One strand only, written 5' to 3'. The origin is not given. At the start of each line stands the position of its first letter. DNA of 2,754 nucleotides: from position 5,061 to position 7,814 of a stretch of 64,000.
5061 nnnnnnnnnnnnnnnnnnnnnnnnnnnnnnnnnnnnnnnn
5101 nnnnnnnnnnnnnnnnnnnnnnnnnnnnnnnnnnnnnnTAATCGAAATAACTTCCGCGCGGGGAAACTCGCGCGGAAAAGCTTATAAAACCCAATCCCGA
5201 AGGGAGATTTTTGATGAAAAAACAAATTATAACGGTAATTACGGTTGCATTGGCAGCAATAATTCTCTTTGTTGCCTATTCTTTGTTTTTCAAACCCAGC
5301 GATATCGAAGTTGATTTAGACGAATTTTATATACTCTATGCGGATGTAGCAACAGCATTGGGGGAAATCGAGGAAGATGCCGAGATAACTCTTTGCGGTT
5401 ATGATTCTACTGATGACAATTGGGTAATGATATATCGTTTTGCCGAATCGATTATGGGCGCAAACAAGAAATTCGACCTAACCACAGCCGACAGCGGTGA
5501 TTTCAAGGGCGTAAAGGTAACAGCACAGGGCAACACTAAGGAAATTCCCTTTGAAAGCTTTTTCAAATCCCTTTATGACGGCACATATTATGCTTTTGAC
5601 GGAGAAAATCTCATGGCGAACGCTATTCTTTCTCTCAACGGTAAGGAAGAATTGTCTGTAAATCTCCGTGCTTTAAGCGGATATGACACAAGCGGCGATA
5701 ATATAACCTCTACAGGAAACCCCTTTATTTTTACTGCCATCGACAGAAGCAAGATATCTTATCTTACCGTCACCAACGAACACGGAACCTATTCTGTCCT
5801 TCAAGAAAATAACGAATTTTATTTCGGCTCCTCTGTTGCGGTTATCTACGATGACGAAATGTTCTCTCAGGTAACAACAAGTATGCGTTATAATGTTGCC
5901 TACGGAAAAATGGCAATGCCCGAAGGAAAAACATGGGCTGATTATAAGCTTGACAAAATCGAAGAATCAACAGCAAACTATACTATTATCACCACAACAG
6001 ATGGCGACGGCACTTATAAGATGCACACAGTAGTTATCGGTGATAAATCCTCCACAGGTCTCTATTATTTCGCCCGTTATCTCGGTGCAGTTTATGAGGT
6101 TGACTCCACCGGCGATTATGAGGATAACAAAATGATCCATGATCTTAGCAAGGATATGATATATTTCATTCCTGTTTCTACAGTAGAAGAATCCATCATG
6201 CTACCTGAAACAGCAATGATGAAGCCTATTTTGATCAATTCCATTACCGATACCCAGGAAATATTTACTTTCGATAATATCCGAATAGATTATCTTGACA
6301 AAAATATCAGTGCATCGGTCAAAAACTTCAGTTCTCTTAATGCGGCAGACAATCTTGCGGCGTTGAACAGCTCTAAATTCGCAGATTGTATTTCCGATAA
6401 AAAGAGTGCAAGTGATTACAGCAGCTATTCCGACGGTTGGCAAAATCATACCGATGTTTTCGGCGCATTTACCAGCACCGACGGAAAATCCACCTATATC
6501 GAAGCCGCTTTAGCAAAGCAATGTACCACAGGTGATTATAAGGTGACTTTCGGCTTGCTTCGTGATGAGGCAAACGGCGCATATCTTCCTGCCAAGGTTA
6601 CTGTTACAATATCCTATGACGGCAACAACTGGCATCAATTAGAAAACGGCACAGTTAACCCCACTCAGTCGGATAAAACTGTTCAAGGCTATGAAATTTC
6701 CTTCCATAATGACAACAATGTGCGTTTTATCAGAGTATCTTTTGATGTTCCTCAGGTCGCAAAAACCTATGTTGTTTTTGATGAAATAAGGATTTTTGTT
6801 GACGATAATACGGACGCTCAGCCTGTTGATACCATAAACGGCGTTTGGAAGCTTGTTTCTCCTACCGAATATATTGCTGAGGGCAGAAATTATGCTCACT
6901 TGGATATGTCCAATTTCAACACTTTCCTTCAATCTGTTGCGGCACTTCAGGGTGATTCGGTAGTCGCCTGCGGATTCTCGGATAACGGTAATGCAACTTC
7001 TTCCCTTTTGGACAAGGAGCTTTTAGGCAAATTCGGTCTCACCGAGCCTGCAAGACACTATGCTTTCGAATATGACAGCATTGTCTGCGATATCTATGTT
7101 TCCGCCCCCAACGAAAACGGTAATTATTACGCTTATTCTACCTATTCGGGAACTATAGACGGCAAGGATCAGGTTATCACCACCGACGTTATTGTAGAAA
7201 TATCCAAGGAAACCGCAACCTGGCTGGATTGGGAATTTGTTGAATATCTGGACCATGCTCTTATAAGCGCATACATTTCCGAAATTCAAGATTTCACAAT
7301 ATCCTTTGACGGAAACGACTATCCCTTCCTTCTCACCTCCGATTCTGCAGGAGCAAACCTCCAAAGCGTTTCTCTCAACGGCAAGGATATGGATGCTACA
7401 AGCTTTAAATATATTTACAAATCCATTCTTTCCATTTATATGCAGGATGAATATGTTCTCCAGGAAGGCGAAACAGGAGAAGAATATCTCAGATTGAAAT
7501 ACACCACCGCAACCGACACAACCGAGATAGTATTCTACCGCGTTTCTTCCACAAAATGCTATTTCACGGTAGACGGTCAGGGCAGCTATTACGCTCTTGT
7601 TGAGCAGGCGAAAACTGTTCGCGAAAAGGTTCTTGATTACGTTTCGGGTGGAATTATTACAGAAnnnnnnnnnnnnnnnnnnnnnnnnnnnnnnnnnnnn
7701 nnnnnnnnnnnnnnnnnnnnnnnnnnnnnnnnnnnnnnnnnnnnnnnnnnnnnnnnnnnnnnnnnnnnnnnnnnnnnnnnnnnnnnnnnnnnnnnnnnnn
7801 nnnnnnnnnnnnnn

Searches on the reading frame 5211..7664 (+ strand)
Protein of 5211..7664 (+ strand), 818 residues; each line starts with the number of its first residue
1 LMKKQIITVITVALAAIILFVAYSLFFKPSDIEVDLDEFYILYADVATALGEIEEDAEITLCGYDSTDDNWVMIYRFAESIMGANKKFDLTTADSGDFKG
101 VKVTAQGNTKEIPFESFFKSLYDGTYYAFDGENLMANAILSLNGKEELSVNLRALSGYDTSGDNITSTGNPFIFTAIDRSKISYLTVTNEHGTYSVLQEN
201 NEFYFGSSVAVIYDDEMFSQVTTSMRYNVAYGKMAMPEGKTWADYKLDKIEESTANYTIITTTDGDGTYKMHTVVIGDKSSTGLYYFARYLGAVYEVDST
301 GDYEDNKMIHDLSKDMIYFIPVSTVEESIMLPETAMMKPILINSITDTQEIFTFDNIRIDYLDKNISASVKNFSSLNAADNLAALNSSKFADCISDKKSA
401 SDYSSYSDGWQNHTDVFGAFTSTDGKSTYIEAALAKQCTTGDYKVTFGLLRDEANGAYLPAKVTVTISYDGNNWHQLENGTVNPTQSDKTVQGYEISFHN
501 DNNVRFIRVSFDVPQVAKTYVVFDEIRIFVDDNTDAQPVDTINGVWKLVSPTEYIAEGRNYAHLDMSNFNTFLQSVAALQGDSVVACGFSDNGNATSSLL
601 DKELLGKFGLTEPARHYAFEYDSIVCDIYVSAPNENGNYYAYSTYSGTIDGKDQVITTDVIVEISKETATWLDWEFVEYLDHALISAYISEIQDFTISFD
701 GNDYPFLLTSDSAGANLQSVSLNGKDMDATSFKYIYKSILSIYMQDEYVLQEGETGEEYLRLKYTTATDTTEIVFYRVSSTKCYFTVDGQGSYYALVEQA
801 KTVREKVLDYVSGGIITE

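Call 34: search_protein_families(library=pfam, proteins=[window:5211-7664:+], max_evalue=0.01)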
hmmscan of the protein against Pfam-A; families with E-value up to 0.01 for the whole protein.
window:5211-7664:+ (818 aa): 2 families
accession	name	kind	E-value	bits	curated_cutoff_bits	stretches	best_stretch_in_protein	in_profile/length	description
PF14238.11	DUF4340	-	0.00064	20.4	25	0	239-361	36-138/183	Domain of unknown function (DUF4340)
PF00754.31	F5_F8_type_C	-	0.0016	19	28.2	1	457-511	60-112/127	F5/8 type C domain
